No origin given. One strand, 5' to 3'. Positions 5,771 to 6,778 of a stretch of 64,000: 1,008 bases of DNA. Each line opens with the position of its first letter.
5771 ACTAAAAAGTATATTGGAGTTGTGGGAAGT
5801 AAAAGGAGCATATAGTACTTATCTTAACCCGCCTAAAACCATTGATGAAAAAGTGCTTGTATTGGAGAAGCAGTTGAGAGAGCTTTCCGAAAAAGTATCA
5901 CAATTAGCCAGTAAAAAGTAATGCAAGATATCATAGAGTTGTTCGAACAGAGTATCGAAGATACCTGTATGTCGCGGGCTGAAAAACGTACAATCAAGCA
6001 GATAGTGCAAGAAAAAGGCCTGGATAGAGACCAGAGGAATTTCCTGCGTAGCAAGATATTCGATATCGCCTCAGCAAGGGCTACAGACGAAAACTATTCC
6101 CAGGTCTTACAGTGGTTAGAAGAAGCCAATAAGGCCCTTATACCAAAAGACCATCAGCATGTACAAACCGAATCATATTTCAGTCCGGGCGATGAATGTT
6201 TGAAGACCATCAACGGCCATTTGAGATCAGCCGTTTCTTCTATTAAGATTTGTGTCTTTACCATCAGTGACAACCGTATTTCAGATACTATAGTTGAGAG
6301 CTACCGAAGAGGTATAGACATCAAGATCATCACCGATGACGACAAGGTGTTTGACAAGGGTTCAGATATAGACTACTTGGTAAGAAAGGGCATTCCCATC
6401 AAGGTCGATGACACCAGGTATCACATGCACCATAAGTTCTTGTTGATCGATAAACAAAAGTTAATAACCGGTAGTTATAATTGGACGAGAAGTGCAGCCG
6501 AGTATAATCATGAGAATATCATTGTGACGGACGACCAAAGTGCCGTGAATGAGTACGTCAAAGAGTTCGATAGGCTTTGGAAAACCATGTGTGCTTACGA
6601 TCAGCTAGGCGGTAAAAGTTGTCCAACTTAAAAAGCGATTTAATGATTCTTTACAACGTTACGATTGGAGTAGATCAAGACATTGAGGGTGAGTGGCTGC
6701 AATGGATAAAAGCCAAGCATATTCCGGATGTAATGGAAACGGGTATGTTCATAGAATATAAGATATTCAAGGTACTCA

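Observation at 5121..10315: LexA-like repressor, single-HKD PLD nuclease, DUF4286, and Upf1-like helicase with Vsr/DUF559-like C-terminus: candidate SOS-gated nucleic-acid-targeting (defence-like) cassette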

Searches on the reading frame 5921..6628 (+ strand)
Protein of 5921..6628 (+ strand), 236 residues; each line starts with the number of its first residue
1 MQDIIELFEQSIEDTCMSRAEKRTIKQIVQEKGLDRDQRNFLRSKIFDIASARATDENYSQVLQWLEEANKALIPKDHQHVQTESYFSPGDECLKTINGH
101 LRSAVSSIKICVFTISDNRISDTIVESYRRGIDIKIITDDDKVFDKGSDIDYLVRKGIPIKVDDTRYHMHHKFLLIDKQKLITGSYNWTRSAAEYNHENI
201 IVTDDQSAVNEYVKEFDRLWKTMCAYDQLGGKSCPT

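Call 5: search_protein_families(library=pfam, proteins=[window:5921-6628:+], max_evalue=0.1)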
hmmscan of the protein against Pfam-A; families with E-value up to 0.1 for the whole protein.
window:5921-6628:+ (236 aa): 4 families
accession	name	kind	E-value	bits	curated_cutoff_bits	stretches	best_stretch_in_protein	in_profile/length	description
PF13091.12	PLDc_2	-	1.1e-30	106.6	27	1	100-220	4-132/132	PLD-like domain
PF07894.18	SACK1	-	2.6e-06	27.7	21.4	1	168-220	218-269/274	Scaffolding anchor of CK1 domain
PF20870.2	FAM186A-B_N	-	0.0019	18.1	27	1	21-116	54-139/243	FAM186A/B, N-terminal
PF00614.28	PLDc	-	0.0084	16.6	21.9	0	169-190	5-26/28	Phospholipase D Active site motif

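Call 6: search_protein_families(library=padloc, proteins=[window:5921-6628:+], max_evalue=0.1)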
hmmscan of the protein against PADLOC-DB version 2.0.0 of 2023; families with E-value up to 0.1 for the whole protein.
window:5921-6628:+ (236 aa): 20 families
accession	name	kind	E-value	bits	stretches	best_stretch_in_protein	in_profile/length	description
PDLC02614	DrmC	-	7.9e-13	46.5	1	97-221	26-152/153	DrmC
PDLC03924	MkoC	-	1.4e-09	34.6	1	82-212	982-1125/1136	-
PDLC02901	DpdK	-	1.5e-07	29.2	1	119-222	69-171/173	DpdK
PDLC03922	MkoB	-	3.2e-07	28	1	113-197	492-574/610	-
PDLC02609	DrmC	-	0.00012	20.1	1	162-209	175-222/241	DrmC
PDLC02599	DrmC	-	0.00013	19.1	1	164-222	81-138/387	DrmC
PDLC02607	DrmC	-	0.00014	19.3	1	166-221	200-255/265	DrmC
PDLC02608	DrmC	-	0.00016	19.5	1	167-220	99-152/162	DrmC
PDLC02707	PbeA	-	0.00026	17.7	1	164-222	132-199/672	PbeA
PDLC02587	DrmC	-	0.00046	17.3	1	165-220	201-256/267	DrmC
PDLC02704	PbeA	-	0.00059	16.4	1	167-221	129-196/682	PbeA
PDLC02588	DrmC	-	0.0028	15.3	1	165-208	189-232/256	DrmC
PDLC02595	DrmC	-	0.0034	15.2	1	118-219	147-258/269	DrmC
PDLC02605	DrmC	-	0.0051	14.5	0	164-204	203-244/270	DrmC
PDLC02615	DrmC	-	0.0066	13.9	1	151-201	138-190/218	DrmC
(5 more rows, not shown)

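Call 7: search_protein_families(library=ncbifam, proteins=[window:5921-6628:+], max_evalue=0.1)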
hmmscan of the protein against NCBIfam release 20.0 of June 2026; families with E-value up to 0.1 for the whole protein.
window:5921-6628:+ (236 aa): 10 families
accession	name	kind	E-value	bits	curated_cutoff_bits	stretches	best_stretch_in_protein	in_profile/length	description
NF010492.0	PRK13912.1-3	equivalog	1.9e-17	63.4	297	1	84-222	24-174/178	nuclease NucT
NF010490.0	PRK13912.1-1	equivalog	2.7e-17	63.3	211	1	93-216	31-152/159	nuclease NucT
NF010491.0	PRK13912.1-2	equivalog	4.5e-09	36.3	225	1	93-210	37-164/180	nuclease NucT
NF010493.0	PRK13912.1-4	equivalog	1.4e-08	34.9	351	1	103-222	38-167/171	nuclease NucT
NF041068.1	DpdK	equivalog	1.3e-07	31.4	100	1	118-220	65-167/167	phospholipase D-like domain-containing protein DpdK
NF038319.1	DISARM_DrmC_I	equivalog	2.1e-05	24.2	133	1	165-219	180-234/236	DISARM system phospholipase D-like protein DrmC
NF009107.0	PRK12452.1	equivalog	0.0013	17.6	787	1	96-218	348-475/509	cardiolipin synthase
TIGR04265.1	bac_cardiolipin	equivalog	0.004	16.2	290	1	53-141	89-182/483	cardiolipin synthase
NF042964.1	phospholipD_antiphage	equivalog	0.01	14.1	1100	1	180-226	136-182/895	phospholipase D-like domain-containing anti-phage protein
NF008427.0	PRK11263.1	equivalog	0.036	13.2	281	0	120-224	236-344/409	cardiolipin synthase ClsB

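Call 21: find_homologous_proteins(query=window:5921-6628:+, max_evalue=1e-8)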
Query window:5921-6628:+ (236 aa): 3772 proteins with E <= 1e-8 among 3912 candidates; the best 120 are listed.
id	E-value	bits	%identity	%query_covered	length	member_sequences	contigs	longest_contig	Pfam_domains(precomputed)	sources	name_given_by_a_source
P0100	1.1e-154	531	100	100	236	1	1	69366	PF07894.19,PF13091.13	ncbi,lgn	ncbi:MAG: phospholipase D-like domain-containing protein [Bacteroidota bacterium]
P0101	2.0e-79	284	54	96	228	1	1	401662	PF07894.19,PF13091.13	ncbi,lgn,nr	ncbi:MAG: DUF1669 domain-containing protein [Roseivirga sp.]|nr:DUF1669 domain-containing protein [R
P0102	1.5e-78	282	54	96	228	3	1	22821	PF07894.19,PF13091.13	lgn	-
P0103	2.6e-77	277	53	96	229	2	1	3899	PF07894.19,PF13091.13,PF17941.8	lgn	-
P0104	2.7e-77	277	52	96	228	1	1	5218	PF07894.19,PF13091.13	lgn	-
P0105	5.2e-77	276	51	97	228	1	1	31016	PF07894.19,PF13091.13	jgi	jgi:phosphatidylserine/phosphatidylglycerophosphate/cardiolipin synthase-like enzyme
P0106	6.3e-77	276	52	96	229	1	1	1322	PF07894.19,PF13091.13,PF17941.8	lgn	-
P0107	6.7e-77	276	52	96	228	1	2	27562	PF07894.19,PF13091.13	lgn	-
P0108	1.2e-75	272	52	96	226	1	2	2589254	PF07894.19,PF13091.13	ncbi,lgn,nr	ncbi:MAG: DUF1669 domain-containing protein [Cyclobacteriaceae bacterium]|nr:DUF1669 domain-containi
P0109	7.6e-75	269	51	96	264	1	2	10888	PF07894.19,PF13091.13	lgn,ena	-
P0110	1.8e-74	268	51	96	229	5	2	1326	PF07894.19,PF13091.13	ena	-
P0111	2.3e-74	268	53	96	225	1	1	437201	PF07894.19,PF13091.13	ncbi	-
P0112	2.5e-74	268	53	93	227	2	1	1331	PF07894.19,PF13091.13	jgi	-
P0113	3.9e-74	267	49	96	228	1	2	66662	PF07894.19,PF13091.13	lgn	-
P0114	4.5e-74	267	53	96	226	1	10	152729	PF07894.19,PF13091.13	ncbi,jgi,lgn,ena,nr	ncbi:MAG TPA: hypothetical protein DIS90_07815 [Cytophagales bacterium]|nr:hypothetical protein [Cyt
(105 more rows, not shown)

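Call 23: find_related_loci(query=A1, collection=genome_contigs, flank=10000)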
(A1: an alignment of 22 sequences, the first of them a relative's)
Query A1 (236 aa) in genome_contigs; peptide patterns used: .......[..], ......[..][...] (x = any residue, [..] = any of these).
599 stretches matched a pattern (row limit reached: there are more); 595 encode a relative of the query (tblastn E <= 1e-3); the best 80 are kept; 80 distinct loci.
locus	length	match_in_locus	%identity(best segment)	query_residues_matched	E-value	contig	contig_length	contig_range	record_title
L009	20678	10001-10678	54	1-226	7e-86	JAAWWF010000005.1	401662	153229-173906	MAG: Roseivirga sp. isolate FE80 Cluster8_contig_90, whole genome shotgun sequence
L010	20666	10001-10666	53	1-223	2e-81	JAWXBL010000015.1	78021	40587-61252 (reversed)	MAG: Cytophagales bacterium isolate MP6IB1.15 k99_486951, whole genome shotgun sequence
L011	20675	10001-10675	53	1-226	7e-80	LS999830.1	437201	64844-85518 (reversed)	Cytophagales bacterium Alg240-R148 genome assembly, chromosome: V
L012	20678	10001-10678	51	1-226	2e-79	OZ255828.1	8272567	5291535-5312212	MAG: Roseivirga sp. isolate 82bbba50-35e8-435f-88ae-ae73c2a65eae genome assembly, chromosome: 1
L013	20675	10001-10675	49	1-226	6e-78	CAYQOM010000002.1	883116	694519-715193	MAG TPA_asm: uncultured Roseivirgaceae bacterium isolate binchicken_co315_54 genome assembly, contig: NODE_3_length_8831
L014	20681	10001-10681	49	1-227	1e-77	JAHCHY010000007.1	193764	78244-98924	MAG: Cyclobacteriaceae bacterium isolate TGS_BAC9 BAC9_7, whole genome shotgun sequence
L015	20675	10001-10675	49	1-226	1e-77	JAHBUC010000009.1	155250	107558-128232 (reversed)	MAG: Cyclobacteriaceae bacterium isolate ACE_BAC25 BAC25_9, whole genome shotgun sequence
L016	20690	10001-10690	47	1-230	3e-76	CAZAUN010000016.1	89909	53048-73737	MAG TPA_asm: uncultured Ohtaekwangia sp. isolate SRP329715_co2_6 genome assembly, contig: NODE_526_length_89909_cov_30.5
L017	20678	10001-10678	50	1-226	2e-76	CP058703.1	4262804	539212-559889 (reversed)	MAG: Cyclobacteriaceae bacterium isolate SSA6 chromosome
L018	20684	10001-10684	48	1-227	5e-76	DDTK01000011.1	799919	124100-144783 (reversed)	MAG TPA_asm: Flammeovirgaceae bacterium UBA2366 UBA2366_contig_289, whole genome shotgun sequence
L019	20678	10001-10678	50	1-226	2e-76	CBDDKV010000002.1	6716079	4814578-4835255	MAG: Bacteroidales bacterium isolate 9480fe01-225e-458e-b31c-9252802a2ee0 genome assembly, contig: contig_2, whole genom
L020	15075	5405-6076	50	1-226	4e-76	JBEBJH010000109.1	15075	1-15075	MAG: Cyclobacteriaceae bacterium isolate SF2_4 NODE_1576_length_15075_cov_4.927551, whole genome shotgun sequence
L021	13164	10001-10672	50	1-226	2e-75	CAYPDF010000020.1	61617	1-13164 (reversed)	MAG TPA_asm: uncultured Ohtaekwangia sp. isolate binchicken_co351_92 genome assembly, contig: NODE_451_length_61617_cov_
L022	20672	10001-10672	49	1-226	9e-76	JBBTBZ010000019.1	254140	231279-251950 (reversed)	MAG: Bacteroidota bacterium isolate H41-bin033_1 H41_bin033_1_000000000019, whole genome shotgun sequence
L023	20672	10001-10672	50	1-226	1e-75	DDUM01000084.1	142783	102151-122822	MAG TPA_asm: Flammeovirgaceae bacterium UBA2338 UBA2338_contig_2023, whole genome shotgun sequence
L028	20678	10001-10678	49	3-227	2e-73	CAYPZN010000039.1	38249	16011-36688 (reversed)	MAG TPA_asm: uncultured Crocinitomix sp. isolate SRP065251_co1_38 genome assembly, contig: NODE_602_length_38249_cov_4.4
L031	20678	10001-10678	50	1-226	6e-72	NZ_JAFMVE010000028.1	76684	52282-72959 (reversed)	Carboxylicivirga caseinilyticus strain A049 scaffold_28_length=76685, whole genome shotgun sequence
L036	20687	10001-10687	48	1-229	1e-71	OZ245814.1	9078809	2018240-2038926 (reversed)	MAG: Cyclobacteriaceae bacterium isolate bf73728e-472d-4a7f-ac9f-bec0af8ac5d5 genome assembly, chromosome: 1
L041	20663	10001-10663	48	2-221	4e-71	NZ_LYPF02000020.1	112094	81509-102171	Crocinitomix algicola strain 0182 contig20, whole genome shotgun sequence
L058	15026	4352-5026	44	2-226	2e-68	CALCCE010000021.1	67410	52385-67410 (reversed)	MAG TPA_asm: uncultured Flavobacteriales bacterium isolate SRR3401485_bin.10_CONCOCT_v1.1_MAG genome assembly, contig: E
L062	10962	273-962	48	4-232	2e-68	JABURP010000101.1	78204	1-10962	MAG: Crocinitomicaceae bacterium isolate Bin_13 NODE_119_length_78204_cov_12.3017, whole genome shotgun sequence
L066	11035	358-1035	47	1-226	5e-66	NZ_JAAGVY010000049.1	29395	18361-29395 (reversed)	Cryomorpha ignava strain QSSC 1-22 Cignava_QSSC1_22_contig049_length, whole genome shotgun sequence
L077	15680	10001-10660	45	6-224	2e-63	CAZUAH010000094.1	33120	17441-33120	MAG TPA_asm: uncultured Pirellulaceae bacterium isolate SRP077602_co5_269 genome assembly, contig: NODE_6516_length_3312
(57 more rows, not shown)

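Call 40: search_protein_families(library=pfam, proteins=[L058:5087-5485:+, L058:8469-8813:+, L058:8827-9384:+, L066:3840-4280:-, L066:4563-5702:-], max_evalue=0.01)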
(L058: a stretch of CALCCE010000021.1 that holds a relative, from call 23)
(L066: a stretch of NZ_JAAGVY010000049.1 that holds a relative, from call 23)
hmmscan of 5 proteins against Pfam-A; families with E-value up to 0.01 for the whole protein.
L058:5087-5485:+ (132 aa): 2 families
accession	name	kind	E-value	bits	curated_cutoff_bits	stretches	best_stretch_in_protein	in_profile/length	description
PF05099.18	TerB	-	2.2e-07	31.6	24.4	1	6-50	71-115/118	Tellurite resistance protein TerB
PF04391.17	DUF533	-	7.2e-05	22.9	29.6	1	13-109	74-172/178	Protein of unknown function (DUF533)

L058:8469-8813:+ (114 aa): 2 families
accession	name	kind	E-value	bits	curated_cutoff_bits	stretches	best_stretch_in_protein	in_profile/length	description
PF01740.26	STAS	-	1.3e-19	70.3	22.6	1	5-109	2-106/106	STAS domain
PF13466.11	STAS_2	-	6.4e-09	36.3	29.2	1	16-97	1-80/80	STAS domain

L058:8827-9384:+ (185 aa): 1 family
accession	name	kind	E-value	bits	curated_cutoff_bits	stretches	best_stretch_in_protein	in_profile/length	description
PF23585.1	DUF7137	-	0.0011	19.1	27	1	40-85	84-131/137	Domain of unknown function (DUF7137)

L066:3840-4280:- (146 aa): 2 families
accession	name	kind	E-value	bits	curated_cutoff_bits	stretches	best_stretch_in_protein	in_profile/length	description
PF03358.20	FMN_red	-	7.8e-18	64.9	24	1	7-96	42-136/152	NADPH-dependent FMN reductase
PF02525.22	Flavodoxin_2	-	0.00087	19.5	27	1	10-66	46-108/198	Flavodoxin-like fold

L066:4563-5702:- (379 aa): 1 family
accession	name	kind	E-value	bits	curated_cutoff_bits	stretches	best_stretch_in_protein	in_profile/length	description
PF01063.24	Aminotran_4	-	1.5e-35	123.5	28.5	1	95-335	2-223/223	Amino-transferase class IV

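Call 77: predict_structure(alignment_id=A1)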
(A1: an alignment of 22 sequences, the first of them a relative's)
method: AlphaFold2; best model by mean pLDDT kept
length: 236 residues; sequences in the alignment: 22
mean_pLDDT: 86.3   pTM: 0.63
mean pLDDT of the five models: 86.3, 85.7, 84.1, 83.7, 83.7
residues with pLDDT >= 90: 114; 70-90: 101; 50-70: 19; < 50: 2
segments of 3 or more residues with pLDDT < 50: none
pLDDT, mean of each block of 10 residues (from residue 1): 89 83 86 86 93 90 91 71 87 94 94 87 96 92 74 92 76 86 87 85 93 94 80 53
secondary structure, 60 per line:
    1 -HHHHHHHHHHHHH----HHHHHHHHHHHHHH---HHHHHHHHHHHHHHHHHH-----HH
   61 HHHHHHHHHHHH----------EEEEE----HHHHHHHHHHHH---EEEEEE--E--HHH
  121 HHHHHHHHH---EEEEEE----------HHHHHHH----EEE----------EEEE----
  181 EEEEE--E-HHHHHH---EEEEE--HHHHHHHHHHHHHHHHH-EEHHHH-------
elements in order: H2-14 H19-32 H36-53 H59-72 E83-87 H92-103 E107-112 H118-129 E133-138 H149-155 E160-162 E173-176 E181-185 H190-195 E199-203 H206-222 H226-229

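Call 80: fold_search(model_id=the predicted structure, library=pdb)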
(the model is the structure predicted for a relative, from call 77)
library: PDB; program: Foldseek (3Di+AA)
matches with E <= 10: 665; with E <= 0.001: 110
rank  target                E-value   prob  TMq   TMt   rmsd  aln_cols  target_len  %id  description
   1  6ehi_D                1.6e-11  1.00  0.56  0.81   3.2       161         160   24  NucT from Helicobacter pylori (released 2018-01-17)
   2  1byr                  1.7e-11  1.00  0.57  0.87   1.8       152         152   23  CRYSTAL STRUCTURE OF A PHOSPHOLIPASE D FAMILY MEMBER, NUC FROM SALMONELLA TYPHIMURIUM (released 1999-10-19)
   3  4ggk                  2.9e-11  1.00  0.53  0.75   3.1       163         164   30  Crystal structure of Zucchini from mouse (mZuc / PLD6 / MitoPLD) bound to tungstate (released 2012-10-10)
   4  4gel_A                3.5e-11  1.00  0.54  0.67   3.4       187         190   24  Crystal structure of Zucchini (released 2012-10-17)
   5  4ggj                  3.7e-11  1.00  0.54  0.76   3.1       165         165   30  Crystal structure of Zucchini from mouse (mZuc / PLD6 / MitoPLD) (released 2012-10-10)
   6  6ehi_A                4.1e-11  1.00  0.57  0.84   3.0       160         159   21  NucT from Helicobacter pylori (released 2018-01-17)
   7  4gel_B                7.4e-11  1.00  0.52  0.62  14.5       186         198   24  Crystal structure of Zucchini (released 2012-10-17)
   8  4gem_B                1.1e-10  1.00  0.53  0.65   2.0       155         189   28  Crystal structure of Zucchini (K171A) (released 2012-10-17)
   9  6ehi_B                5.4e-10  1.00  0.57  0.83   2.9       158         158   22  NucT from Helicobacter pylori (released 2018-01-17)
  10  5bpd_C                1.0e-09  1.00  0.43  0.40  20.6       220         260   16  Structure of TrmBL2, an archaeal chromatin protein, shows a novel mode of DNA binding. (released 2015-09-02)
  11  4gem_A                1.1e-09  1.00  0.55  0.66   3.3       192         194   24  Crystal structure of Zucchini (K171A) (released 2012-10-17)
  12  5bpd_D                1.1e-09  1.00  0.44  0.40  18.9       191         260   19  Structure of TrmBL2, an archaeal chromatin protein, shows a novel mode of DNA binding. (released 2015-09-02)
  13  5bpi_C                2.6e-09  1.00  0.44  0.40  18.7       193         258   17  Structure of TrmBL2, an archaeal chromatin protein, shows a novel mode of DNA binding. (released 2015-09-02)
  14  4h4a                  3.3e-09  1.00  0.50  0.77   2.4       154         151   27  Crystal structure of the C-terminal domain of Drosophila melanogaster Zucchini (released 2012-11-07)
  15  5qhm                  3.7e-09  1.00  0.52  0.73   3.3       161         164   20  PanDDA analysis group deposition of models with modelled events (e.g. bound ligands) -- Crystal Structure of human FAM83 (released 2018-12-19)
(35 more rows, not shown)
